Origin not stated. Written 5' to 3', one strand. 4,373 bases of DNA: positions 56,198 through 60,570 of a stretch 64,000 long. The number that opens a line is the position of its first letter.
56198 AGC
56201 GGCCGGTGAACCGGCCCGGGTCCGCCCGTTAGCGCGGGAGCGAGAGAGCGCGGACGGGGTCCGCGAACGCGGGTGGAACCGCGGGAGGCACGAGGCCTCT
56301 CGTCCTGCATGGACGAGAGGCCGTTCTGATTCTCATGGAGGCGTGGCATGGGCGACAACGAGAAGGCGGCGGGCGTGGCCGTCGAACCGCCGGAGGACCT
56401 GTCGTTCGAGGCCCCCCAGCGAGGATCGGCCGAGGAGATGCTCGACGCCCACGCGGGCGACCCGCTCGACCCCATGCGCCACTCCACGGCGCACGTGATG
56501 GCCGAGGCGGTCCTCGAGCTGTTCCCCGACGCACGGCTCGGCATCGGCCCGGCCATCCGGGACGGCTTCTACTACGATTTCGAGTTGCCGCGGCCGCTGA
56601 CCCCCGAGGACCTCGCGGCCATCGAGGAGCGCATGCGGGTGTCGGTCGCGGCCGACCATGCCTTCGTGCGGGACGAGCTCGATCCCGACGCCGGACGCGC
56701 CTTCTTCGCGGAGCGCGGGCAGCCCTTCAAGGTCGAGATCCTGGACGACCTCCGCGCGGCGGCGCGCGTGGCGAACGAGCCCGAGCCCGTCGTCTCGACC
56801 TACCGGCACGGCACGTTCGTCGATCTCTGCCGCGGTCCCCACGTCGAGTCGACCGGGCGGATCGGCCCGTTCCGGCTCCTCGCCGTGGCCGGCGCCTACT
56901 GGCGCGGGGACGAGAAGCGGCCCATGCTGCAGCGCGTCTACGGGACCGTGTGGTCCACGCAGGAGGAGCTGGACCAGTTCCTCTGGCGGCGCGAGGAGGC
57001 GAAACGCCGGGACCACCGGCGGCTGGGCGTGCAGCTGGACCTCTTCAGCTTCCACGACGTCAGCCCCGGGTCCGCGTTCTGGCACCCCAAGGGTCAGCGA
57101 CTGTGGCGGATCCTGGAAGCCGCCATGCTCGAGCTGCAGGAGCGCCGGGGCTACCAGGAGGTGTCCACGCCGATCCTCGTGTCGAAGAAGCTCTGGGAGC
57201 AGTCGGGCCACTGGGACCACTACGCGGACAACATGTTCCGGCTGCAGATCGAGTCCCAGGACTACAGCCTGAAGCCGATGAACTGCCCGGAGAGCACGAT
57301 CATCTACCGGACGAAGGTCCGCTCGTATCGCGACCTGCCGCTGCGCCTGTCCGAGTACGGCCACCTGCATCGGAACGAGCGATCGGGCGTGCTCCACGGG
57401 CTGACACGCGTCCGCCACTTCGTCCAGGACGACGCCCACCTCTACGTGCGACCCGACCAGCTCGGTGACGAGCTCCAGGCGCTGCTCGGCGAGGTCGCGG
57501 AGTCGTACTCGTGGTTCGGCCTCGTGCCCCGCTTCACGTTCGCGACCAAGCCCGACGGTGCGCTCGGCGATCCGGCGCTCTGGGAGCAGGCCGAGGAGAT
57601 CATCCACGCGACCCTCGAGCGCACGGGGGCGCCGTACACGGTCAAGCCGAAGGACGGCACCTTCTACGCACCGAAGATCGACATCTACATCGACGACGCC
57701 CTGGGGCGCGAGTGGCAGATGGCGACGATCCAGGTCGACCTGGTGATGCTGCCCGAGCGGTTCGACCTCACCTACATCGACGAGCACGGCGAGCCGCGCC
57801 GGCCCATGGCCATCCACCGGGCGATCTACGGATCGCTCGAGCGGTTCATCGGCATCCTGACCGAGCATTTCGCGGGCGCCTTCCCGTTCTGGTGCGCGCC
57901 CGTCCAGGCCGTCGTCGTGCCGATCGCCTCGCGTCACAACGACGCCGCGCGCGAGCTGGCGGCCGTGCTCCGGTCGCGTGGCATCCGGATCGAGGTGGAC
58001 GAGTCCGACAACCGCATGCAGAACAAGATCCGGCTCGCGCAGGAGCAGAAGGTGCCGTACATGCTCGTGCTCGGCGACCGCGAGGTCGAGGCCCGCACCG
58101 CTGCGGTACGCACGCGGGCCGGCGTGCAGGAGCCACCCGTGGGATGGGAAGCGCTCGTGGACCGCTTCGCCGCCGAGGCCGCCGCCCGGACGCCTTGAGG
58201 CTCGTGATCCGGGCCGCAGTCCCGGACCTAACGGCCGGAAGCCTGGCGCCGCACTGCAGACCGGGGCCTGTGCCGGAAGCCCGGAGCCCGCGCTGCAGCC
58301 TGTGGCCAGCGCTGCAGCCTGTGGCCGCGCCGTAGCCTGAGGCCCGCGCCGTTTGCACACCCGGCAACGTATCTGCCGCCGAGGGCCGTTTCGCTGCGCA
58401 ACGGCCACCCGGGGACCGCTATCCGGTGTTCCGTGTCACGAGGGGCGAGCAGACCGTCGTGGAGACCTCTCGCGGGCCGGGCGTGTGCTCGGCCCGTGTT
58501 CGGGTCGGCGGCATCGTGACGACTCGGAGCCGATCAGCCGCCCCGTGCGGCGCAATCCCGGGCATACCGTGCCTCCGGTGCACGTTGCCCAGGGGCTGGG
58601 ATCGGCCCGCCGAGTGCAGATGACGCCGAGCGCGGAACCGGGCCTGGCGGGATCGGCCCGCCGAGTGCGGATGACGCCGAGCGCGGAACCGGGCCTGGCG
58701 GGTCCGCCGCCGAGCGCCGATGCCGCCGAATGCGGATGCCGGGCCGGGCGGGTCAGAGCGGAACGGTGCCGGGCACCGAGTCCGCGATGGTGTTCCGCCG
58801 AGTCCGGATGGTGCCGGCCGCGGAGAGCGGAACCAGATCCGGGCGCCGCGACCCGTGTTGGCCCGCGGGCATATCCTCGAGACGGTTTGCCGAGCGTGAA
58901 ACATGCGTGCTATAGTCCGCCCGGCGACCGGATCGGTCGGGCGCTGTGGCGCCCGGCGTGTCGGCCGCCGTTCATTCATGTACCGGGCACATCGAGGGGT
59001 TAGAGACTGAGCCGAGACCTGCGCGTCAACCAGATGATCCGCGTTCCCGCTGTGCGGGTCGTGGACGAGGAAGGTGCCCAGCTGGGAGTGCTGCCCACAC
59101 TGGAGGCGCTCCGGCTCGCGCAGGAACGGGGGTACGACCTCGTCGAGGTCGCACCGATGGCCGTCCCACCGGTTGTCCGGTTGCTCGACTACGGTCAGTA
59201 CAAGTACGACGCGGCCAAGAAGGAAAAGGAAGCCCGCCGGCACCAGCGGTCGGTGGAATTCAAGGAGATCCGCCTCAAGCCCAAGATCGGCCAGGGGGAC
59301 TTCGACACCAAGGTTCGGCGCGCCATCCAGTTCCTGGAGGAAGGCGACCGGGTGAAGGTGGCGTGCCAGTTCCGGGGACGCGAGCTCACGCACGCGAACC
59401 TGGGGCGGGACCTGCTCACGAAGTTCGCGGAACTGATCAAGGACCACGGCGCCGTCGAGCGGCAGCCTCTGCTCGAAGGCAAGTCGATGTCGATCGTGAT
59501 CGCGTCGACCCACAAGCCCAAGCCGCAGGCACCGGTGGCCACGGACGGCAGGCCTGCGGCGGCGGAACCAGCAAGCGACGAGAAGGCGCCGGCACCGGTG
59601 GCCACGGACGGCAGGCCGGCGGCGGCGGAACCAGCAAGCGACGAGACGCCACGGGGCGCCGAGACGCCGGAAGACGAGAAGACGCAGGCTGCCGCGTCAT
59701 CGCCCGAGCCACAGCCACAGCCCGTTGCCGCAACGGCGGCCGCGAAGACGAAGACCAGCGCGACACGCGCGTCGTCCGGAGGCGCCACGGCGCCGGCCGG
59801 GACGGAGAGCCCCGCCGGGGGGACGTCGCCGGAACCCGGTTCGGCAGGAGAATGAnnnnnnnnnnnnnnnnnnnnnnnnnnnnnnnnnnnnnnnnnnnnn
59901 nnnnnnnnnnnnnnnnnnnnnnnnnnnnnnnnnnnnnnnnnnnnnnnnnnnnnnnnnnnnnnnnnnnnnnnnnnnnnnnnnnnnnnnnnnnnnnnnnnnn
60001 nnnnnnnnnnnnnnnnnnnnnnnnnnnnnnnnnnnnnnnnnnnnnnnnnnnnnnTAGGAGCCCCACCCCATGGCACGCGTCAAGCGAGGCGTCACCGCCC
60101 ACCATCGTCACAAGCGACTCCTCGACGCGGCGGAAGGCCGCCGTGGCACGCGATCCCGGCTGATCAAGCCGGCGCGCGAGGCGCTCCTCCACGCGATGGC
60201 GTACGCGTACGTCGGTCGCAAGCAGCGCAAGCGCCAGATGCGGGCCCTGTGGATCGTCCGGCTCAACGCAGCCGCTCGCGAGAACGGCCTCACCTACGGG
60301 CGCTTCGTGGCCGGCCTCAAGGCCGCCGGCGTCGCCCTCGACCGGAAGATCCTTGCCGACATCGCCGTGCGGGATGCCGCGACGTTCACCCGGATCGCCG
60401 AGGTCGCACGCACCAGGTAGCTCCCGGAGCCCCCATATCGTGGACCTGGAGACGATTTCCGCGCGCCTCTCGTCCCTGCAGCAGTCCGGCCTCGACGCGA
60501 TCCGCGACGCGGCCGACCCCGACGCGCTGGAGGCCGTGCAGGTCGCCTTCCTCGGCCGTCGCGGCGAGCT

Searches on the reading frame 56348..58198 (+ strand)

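Call 63: search_protein_families(library=pfam, proteins=[window:56348-58198:+], max_evalue=0.0001)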
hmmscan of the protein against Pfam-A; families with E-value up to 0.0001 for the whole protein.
window:56348-58198:+ (616 aa): 3 families
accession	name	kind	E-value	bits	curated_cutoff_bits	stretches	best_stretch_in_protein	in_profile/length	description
PF00587.30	tRNA-synt_2b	-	1.1e-39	136.8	29.3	1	298-508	2-179/179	tRNA synthetase class II core domain (G, H, P, S and T)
PF03129.25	HGTP_anticodon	-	2.5e-20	72.9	21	1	520-607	1-91/94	Anticodon binding domain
PF07973.19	tRNA_SAD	-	8.5e-16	58.1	24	1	149-198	1-44/44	Threonyl and Alanyl tRNA synthetase second additional domain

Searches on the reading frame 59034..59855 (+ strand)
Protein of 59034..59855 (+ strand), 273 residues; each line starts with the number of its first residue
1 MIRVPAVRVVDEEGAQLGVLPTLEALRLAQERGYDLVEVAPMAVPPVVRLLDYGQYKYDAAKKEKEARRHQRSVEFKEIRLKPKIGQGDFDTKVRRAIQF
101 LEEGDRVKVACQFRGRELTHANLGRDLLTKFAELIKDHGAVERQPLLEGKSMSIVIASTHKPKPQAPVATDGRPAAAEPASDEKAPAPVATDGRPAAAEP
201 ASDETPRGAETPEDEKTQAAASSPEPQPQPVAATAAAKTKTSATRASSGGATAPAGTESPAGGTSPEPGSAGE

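Call 63: search_protein_families(library=pfam, proteins=[window:59034-59855:+], max_evalue=0.0001)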
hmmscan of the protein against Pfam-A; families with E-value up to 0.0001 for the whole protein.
window:59034-59855:+ (273 aa): 2 families
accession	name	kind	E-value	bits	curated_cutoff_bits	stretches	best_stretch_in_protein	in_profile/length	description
PF00707.27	IF3_C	-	2.8e-30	104.5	34.8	1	74-157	1-84/86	Translation initiation factor IF-3, C-terminal domain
PF05198.21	IF3_N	-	4.9e-27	94.3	26.9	1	2-67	5-70/70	Translation initiation factor IF-3, N-terminal domain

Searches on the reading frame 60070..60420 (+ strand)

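Call 63: search_protein_families(library=pfam, proteins=[window:60070-60420:+], max_evalue=0.0001)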
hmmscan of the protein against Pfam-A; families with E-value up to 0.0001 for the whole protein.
window:60070-60420:+ (116 aa): 1 family
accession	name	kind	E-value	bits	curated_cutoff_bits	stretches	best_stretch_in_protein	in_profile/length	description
PF00453.23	Ribosomal_L20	-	3.3e-39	133.8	30.8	1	3-108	1-106/107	Ribosomal protein L20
